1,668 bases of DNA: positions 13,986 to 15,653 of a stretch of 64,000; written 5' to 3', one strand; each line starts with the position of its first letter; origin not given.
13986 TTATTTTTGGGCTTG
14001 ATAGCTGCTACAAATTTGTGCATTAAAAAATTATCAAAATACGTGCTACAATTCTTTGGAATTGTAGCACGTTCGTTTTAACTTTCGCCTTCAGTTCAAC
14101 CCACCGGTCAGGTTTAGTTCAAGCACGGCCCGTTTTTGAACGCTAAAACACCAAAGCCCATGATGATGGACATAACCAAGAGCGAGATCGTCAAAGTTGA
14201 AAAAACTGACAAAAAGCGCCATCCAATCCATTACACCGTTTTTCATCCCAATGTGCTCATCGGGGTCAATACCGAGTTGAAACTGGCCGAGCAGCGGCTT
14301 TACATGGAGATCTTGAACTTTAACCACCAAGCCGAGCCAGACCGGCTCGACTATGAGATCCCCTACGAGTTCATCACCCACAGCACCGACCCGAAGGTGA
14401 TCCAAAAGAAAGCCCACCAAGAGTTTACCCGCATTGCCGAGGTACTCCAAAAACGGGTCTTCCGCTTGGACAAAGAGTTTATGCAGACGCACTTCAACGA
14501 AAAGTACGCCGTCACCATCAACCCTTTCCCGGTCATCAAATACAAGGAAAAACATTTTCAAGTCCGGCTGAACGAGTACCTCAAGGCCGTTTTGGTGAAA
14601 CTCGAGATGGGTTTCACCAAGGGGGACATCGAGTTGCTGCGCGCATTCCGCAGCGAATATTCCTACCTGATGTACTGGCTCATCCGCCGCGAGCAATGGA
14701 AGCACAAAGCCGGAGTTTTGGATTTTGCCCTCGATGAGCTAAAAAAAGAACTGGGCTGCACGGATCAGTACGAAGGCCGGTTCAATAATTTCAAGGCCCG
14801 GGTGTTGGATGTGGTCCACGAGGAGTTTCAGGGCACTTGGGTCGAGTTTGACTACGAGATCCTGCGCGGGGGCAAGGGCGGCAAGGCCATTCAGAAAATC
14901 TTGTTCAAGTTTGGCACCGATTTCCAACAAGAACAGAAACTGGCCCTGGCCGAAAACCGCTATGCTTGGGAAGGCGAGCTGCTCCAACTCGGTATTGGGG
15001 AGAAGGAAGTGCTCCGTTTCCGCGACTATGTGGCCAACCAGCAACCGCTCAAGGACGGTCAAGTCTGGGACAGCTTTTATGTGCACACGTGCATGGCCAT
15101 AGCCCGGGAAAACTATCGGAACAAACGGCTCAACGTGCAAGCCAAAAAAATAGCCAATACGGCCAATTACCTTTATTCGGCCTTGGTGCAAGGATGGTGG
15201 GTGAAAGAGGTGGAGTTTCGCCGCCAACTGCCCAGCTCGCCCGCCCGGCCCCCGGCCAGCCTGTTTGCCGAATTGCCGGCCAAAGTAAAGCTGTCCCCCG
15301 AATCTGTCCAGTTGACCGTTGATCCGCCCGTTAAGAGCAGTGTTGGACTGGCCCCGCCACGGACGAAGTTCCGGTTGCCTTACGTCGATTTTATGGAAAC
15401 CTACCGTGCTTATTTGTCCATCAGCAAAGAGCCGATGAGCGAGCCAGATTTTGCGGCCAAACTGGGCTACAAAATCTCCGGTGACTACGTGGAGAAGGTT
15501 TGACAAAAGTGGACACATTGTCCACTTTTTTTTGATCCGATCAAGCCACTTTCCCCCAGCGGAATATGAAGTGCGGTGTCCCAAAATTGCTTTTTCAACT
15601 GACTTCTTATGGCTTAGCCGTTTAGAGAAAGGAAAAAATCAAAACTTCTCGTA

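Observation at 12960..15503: Iteron-type plasmid origin with Rep_3 initiator: the window belongs to a plasmid, chromid or integrated plasmid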

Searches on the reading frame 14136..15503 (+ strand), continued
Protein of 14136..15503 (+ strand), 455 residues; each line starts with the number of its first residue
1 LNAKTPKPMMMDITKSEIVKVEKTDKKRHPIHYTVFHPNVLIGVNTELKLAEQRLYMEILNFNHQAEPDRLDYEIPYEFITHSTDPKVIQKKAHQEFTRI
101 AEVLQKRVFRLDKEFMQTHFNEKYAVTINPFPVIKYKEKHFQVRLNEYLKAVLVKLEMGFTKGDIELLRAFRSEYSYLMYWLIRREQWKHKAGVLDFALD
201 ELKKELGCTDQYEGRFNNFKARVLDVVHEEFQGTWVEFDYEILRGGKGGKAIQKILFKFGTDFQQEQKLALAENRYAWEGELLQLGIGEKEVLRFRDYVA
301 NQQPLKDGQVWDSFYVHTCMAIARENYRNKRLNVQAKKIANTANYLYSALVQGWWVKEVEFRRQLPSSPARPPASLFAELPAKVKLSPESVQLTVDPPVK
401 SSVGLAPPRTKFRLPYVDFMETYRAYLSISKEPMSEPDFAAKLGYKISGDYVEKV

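Call 24: find_encoding_contigs(protein=P0008, flank=10000, max_places=2)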
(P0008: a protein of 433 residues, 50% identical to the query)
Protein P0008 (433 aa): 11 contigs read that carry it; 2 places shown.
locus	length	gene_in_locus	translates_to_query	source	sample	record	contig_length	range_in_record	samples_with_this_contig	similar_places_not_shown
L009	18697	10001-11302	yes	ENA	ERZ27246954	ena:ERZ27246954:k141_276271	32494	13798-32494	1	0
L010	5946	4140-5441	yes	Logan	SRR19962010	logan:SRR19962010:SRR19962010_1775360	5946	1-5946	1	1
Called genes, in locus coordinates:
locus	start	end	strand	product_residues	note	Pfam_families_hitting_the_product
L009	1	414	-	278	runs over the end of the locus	PF13349:DUF4097 (weak)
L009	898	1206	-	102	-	PF00741:Gas_vesicle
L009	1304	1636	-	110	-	-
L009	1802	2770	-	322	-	PF00004:AAA (weak), PF07726:AAA_3 (faint), PF07728:AAA_5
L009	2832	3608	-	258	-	-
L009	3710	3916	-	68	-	PF00741:Gas_vesicle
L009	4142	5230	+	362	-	PF00425:Chorismate_bind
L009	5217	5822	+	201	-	PF01063:Aminotran_4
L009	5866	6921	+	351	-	PF00150:Cellulase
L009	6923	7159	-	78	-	-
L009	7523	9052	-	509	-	PF00294:PfkB, PF08543:Phos_pyr_kin (faint), PF01467:CTP_transf_like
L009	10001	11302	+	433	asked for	PF01051:Rep3_N, PF21205:Rep3_C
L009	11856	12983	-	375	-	PF00953:Glycos_transf_4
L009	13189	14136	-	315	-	PF01370:Epimerase, PF04321:RmlD_sub_bind (weak), PF16363:GDP_Man_Dehyd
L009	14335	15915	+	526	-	PF00801:PKD, PF18911:PKD_4, PF00801:PKD, PF18911:PKD_4, PF13585:CHU_C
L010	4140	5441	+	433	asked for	PF01051:Rep3_N, PF21205:Rep3_C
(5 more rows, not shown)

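Call 25: get_annotated_region(hit=H1, flank=8000)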
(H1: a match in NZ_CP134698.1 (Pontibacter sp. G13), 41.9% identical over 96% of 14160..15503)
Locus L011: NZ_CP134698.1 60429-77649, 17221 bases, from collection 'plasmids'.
description: Pontibacter sp. G13 plasmid unnamed2, complete sequence
organism: Pontibacter sp. G13 (NCBI taxid 3074898)
taxonomy: Bacteria; Bacteroidota; Cytophagia; Cytophagales; Hymenobacteraceae; Pontibacter; Pontibacter sp. G13
host: -; source: single cell,seawater, biofilm of coral aquarium; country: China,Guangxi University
typing (MOB-suite, as given by PLSDB): non-mobilizable
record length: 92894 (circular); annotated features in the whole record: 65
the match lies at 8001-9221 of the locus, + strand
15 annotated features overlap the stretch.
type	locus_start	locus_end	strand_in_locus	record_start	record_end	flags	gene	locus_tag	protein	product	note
CDS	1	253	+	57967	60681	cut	-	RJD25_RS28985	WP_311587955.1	hypothetical protein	-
CDS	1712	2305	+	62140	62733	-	-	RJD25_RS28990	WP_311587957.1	ParA family protein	-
CDS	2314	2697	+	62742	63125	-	-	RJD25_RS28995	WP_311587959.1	hypothetical protein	-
CDS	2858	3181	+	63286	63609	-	-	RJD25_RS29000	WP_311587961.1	metalloregulator ArsR/SmtB family transcription factor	GO:0006355 - regulation of DNA-templated transcription [Evidence IEA]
CDS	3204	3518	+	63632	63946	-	trxA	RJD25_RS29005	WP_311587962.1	thioredoxin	-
CDS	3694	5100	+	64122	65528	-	-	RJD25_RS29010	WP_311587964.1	MBL fold metallo-hydrolase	-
CDS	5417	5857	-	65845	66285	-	-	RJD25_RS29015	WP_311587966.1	hypothetical protein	-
CDS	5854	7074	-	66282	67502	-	-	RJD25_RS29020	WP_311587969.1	sulfite oxidase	-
CDS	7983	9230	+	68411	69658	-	-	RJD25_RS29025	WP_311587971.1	replication initiation protein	GO:0006270 - DNA replication initiation [Evidence IEA]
CDS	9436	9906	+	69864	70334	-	-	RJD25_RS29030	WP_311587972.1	MarR family winged helix-turn-helix transcriptional regulator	GO:0006355 - regulation of DNA-templated transcription [Evidence IEA]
CDS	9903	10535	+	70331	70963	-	-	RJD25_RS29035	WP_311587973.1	hypothetical protein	-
CDS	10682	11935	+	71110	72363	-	-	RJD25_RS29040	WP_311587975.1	beta-mannosidase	-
CDS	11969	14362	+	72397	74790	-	-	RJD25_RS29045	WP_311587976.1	gliding motility-associated C-terminal domain-containing protein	-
CDS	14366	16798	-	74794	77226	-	-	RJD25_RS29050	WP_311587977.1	tetratricopeptide repeat protein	-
CDS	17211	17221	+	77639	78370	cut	-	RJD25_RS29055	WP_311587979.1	transglycosylase SLT domain-containing protein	-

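Call 28: get_annotated_region(hit=H2, flank=6000)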
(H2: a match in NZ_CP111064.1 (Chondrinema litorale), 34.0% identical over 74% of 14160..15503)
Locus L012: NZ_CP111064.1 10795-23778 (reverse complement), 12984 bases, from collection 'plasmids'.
description: Chondrinema litorale strain WSW3-B12 plasmid unnamed22, complete sequence
organism: Chondrinema litorale (NCBI taxid 2994555)
taxonomy: Bacteria; Bacteroidota; Cytophagia; Cytophagales; Flammeovirgaceae; Chondrinema; Chondrinema litorale
host: -; source: Seaweed,red alga; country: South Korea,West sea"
typing (MOB-suite, as given by PLSDB): non-mobilizable
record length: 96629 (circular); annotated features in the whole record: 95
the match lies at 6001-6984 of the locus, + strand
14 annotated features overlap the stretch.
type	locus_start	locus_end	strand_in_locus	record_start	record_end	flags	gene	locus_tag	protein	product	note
CDS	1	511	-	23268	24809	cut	-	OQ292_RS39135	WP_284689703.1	relaxase/mobilization nuclease domain-containing protein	-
CDS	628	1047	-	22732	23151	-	mobC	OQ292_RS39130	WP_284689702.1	plasmid mobilization relaxosome protein MobC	-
CDS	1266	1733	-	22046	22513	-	-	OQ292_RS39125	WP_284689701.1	CPBP family intramembrane glutamic endopeptidase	GO:0071586 - CAAX-box protein processing [Evidence IEA]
CDS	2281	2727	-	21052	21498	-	-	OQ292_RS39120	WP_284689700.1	hypothetical protein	-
CDS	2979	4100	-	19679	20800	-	-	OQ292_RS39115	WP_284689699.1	OmpA family protein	-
CDS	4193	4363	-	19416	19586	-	-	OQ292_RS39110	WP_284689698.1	hypothetical protein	-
CDS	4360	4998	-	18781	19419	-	-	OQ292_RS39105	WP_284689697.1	SMI1/KNR4 family protein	GO:0042546 - cell wall biogenesis [Evidence IEA]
CDS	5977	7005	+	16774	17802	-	-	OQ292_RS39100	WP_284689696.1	replication initiation protein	GO:0006270 - DNA replication initiation [Evidence IEA]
CDS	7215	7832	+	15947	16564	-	-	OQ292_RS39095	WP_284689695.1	hypothetical protein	-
CDS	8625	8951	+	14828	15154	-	-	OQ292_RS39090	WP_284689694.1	hypothetical protein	-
CDS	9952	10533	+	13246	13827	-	-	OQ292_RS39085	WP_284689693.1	S1 RNA-binding domain-containing protein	-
CDS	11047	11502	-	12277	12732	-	-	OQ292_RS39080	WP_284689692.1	hypothetical protein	-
CDS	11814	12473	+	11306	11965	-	-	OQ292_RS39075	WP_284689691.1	ParA family protein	-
CDS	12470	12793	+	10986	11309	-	-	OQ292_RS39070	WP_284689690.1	hypothetical protein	-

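Call 29: get_annotated_region(hit=H3, flank=6000)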
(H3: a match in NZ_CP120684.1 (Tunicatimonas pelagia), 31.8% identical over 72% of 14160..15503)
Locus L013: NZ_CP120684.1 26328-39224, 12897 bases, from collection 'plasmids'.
description: Tunicatimonas pelagia strain NBRC 107804 plasmid unnamed1, complete sequence
organism: Tunicatimonas pelagia (NCBI taxid 931531)
taxonomy: Bacteria; Bacteroidota; Cytophagia; Cytophagales; Catalimonadaceae; Tunicatimonas; Tunicatimonas pelagia
host: -; source: animal_env,cell culture; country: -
typing (MOB-suite, as given by PLSDB): non-mobilizable
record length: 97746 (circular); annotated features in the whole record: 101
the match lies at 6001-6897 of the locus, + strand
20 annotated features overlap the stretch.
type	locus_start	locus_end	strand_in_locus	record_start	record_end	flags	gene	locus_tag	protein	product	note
CDS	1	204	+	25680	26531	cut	-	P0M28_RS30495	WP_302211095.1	hypothetical protein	-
CDS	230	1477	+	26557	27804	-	-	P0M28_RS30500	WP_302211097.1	hypothetical protein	-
CDS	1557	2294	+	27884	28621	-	-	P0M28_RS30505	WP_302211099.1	hypothetical protein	-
CDS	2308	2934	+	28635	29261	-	-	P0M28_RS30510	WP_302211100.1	hypothetical protein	-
CDS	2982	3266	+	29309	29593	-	-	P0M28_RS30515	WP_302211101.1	hypothetical protein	-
CDS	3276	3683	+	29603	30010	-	-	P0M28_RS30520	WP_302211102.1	PH domain-containing protein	-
CDS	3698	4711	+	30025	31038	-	-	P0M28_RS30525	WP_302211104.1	helicase associated domain-containing protein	-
CDS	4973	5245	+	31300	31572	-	-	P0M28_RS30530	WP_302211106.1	hypothetical protein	-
CDS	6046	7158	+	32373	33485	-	-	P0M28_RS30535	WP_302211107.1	replication initiation protein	GO:0006270 - DNA replication initiation [Evidence IEA]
CDS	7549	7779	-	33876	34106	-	-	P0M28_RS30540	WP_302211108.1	hypothetical protein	-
CDS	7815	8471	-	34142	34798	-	-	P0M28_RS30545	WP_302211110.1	DUF6166 domain-containing protein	-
CDS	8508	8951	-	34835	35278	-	-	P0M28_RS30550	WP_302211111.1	hypothetical protein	-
CDS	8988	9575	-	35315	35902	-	-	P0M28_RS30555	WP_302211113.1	hypothetical protein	-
CDS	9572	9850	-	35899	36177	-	-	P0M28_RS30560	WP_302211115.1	hypothetical protein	-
CDS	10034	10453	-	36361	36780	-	-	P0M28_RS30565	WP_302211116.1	XF1762 family protein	-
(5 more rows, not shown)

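Call 33: search_protein_families(library=pfam, proteins=[L006:5723-6625:-, L006:4819-5688:-], max_evalue=1)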
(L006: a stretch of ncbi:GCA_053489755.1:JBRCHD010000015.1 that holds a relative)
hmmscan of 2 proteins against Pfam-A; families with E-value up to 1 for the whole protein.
L006:5723-6625:- (300 aa): 3 families
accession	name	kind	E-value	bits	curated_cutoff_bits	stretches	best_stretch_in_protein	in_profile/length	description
PF08220.18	HTH_DeoR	-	0.051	13.8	21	1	156-174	16-34/57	DeoR-like helix-turn-helix domain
PF21987.2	YajR_YAM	-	0.06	13.6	26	0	56-84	21-51/56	YajR YAM domain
PF08279.18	HTH_11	-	0.13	12.6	25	1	152-174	13-35/55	HTH domain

L006:4819-5688:- (289 aa): 0 families

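Call 38: search_solved_structures(query=window:14160-15503:+, max_evalue=0.01, show_alignments=2)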
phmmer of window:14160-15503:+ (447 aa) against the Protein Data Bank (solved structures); distinct sequences matched with E-value up to 0.01: 0.

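Call 58: predict_structure(alignment_id=A2)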
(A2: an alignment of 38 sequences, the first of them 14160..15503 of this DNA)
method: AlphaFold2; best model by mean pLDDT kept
length: 447 residues; sequences in the alignment: 38
mean_pLDDT: 74.8   pTM: 0.49
mean pLDDT of the five models: 74.8, 74.5, 73.9, 73.1, 71.9
residues with pLDDT >= 90: 74; 70-90: 259; 50-70: 28; < 50: 86
segments of 3 or more residues with pLDDT < 50: 1-28, 32-37, 255-264, 360-400
pLDDT, mean of each block of 10 residues (from residue 1): 32 34 41 53 84 82 90 75 78 85 82 87 87 90 78 72 87 78 77 89 86 93 85 87 87 54 62 86 80 82 90 90 81 87 88 75 39 33 35 39 78 89 86 89 86
secondary structure, 60 per line:
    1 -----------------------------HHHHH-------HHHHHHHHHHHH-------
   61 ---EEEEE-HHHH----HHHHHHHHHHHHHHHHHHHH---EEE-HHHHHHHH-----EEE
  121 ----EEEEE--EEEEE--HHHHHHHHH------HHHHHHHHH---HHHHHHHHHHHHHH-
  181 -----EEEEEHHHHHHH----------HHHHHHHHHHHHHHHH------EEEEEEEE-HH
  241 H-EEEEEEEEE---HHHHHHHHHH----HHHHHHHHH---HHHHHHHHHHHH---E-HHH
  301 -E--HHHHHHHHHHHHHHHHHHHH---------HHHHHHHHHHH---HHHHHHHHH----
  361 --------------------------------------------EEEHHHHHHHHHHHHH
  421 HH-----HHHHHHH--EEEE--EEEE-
elements in order: H30-34 H42-53 E64-68 H70-73 H78-97 E101-103 H105-112 E118-120 E125-129 E132-136 H139-147 H154-162 H166-179 E186-190 H191-197 H208-223 E230-237 E243-251 H255-264 H269-277 H281-292 H305-324 H334-344 H348-356 E405-407 H408-422 H428-434 E437-440 E443-446

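Call 60: fold_search(model_id=the predicted structure, library=pdb)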
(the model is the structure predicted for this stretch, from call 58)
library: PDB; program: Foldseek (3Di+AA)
matches with E <= 10: 377; with E <= 0.001: 46
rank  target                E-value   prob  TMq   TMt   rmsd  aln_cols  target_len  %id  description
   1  2nra_C                2.5e-07  1.00  0.35  0.56   5.7       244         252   19  Crystal structure of Pi initiator protein in complex with iteron DNA (released 2006-11-14)
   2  2z9o_A                8.4e-07  1.00  0.22  0.39  10.0       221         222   15  Crystal structure of the dimeric form of RepE in complex with the repE operator DNA (released 2007-11-27)
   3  2z9o_B                1.1e-05  1.00  0.22  0.40   9.7       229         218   18  Crystal structure of the dimeric form of RepE in complex with the repE operator DNA (released 2007-11-27)
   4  7sdp_C                1.5e-05  1.00  0.30  0.52   6.1       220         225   14  Replication Initiator Protein REPE54 and cognate DNA sequence with terminal three prime phosphates. (released 2021-10-13)
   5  9yzg_C                1.7e-05  1.00  0.29  0.52   6.1       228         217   13  Isoreticular co-crystal 1 with asymmetrical expanded duplex (31mer) containing insert sequence ATGAGTCATA (released 2026-02-18)
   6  9yzi_C                1.9e-05  1.00  0.29  0.52   6.3       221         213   14  Isoreticular co-crystal 1 with asymmetrical expanded duplex (31mer) containing insert sequence CCCGGCCGGA (released 2026-02-18)
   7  9yzl_C                2.2e-05  1.00  0.29  0.53   5.8       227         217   14  Isoreticular co-crystal of Replication Initiator Protein REPE54 and asymmetrical expanded duplex (31mer) containing th (released 2026-02-18)
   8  9z55_C                2.2e-05  1.00  0.30  0.53   6.0       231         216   14  Isoreticular co-crystal 1 with asymmetrical expanded duplex (31mer) containing insert sequence CATGAGTCAT (released 2026-02-18)
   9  9yzu_C                2.3e-05  1.00  0.29  0.53   5.5       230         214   13  Isoreticular co-crystal 1 with asymmetrical expanded duplex (31mer) containing insert sequence ATGAGTCATA and loaded w (released 2026-02-18)
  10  9z1d_C                2.4e-05  1.00  0.29  0.52   6.0       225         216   15  Isoreticular co-crystal 1 with asymmetrical expanded duplex (31mer) containing insert sequence GCTTGATGAG, crystal soa (released 2026-02-18)
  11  7sgc_C                2.6e-05  1.00  0.31  0.54   6.1       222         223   15  Replication Initiator Protein REPE54 and cognate DNA sequence with terminal five prime phosphates. (released 2021-10-13)
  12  9yzm_C                4.8e-05  1.00  0.30  0.54   5.8       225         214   15  Isoreticular co-crystal 1 with asymmetrical expanded duplex (31mer) containing insert sequence CTAATTAGGC and loaded w (released 2026-02-18)
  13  8ac8_A                4.8e-05  1.00  0.30  0.54   5.6       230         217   16  The nucleoprotein complex of Rep protein with DUE ssDNA (released 2023-09-27)
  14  9nb0_C                4.8e-05  1.00  0.30  0.53   6.0       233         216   14  Isoreticular, Porous co-crystal of Replication Initiator Protein REPE54 and asymmetrical expanded duplex (31mer) conta (released 2026-02-18)
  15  9yzp_C                4.8e-05  1.00  0.29  0.51   6.3       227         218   15  Isoreticular co-crystal 1 with asymmetrical expanded duplex (31mer) containing insert sequence TGATGAGCAG and loaded w (released 2026-02-18)
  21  8ac8_C                6.7e-05  1.00  0.30  0.54   5.6       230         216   15  The nucleoprotein complex of Rep protein with DUE ssDNA (released 2023-09-27)
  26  8aan_A                1.1e-04  1.00  0.31  0.55   5.0       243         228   14  The nucleoprotein complex of Rep protein with iteron containing dsDNA and DUE ssDNA. (released 2023-09-27)
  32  1rep_C                1.4e-04  1.00  0.30  0.55   6.0       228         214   14  CRYSTAL STRUCTURE OF REPLICATION INITIATOR PROTEIN REPE54 OF MINI-F PLASMID COMPLEXED WITH AN ITERON DNA (released 2000-02-09)
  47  5ubf_A                3.2e-03  1.00  0.32  0.47   5.9       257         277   11  Crystal structure of the RctB domains 2-3, RctB-155-483 (released 2017-01-11)
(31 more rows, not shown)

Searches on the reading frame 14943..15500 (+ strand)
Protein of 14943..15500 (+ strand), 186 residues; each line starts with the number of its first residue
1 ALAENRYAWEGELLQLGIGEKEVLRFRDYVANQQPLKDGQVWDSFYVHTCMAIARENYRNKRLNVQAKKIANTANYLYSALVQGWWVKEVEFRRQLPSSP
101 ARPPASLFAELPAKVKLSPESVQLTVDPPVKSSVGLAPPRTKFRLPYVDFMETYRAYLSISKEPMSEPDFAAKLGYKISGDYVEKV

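Call 69: search_protein_families(library=pfam, proteins=[window:14943-15500:+], max_evalue=10)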
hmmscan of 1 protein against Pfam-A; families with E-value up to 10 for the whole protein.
seq(186 aa): 0 families

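Call 75: predict_structure(alignment_id=A3)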
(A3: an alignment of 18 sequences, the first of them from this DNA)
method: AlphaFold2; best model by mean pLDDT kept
length: 186 residues; sequences in the alignment: 18
mean_pLDDT: 82.3   pTM: 0.51
mean pLDDT of the five models: 82.3, 81.2, 81.0, 80.4, 78.7
residues with pLDDT >= 90: 125; 70-90: 16; 50-70: 17; < 50: 28
segments of 3 or more residues with pLDDT < 50: 109-128
pLDDT, mean of each block of 10 residues (from residue 1): 76 96 96 93 96 94 91 95 95 78 50 44 46 55 89 95 93 94 92
secondary structure, 60 per line:
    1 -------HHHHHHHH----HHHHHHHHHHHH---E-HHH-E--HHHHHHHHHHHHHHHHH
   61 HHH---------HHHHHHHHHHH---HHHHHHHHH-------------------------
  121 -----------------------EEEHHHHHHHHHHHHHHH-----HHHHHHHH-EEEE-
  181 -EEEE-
elements in order: H8-15 H20-31 H44-63 H73-83 H87-95 E144-146 H147-161 H167-174 E176-179 E182-185
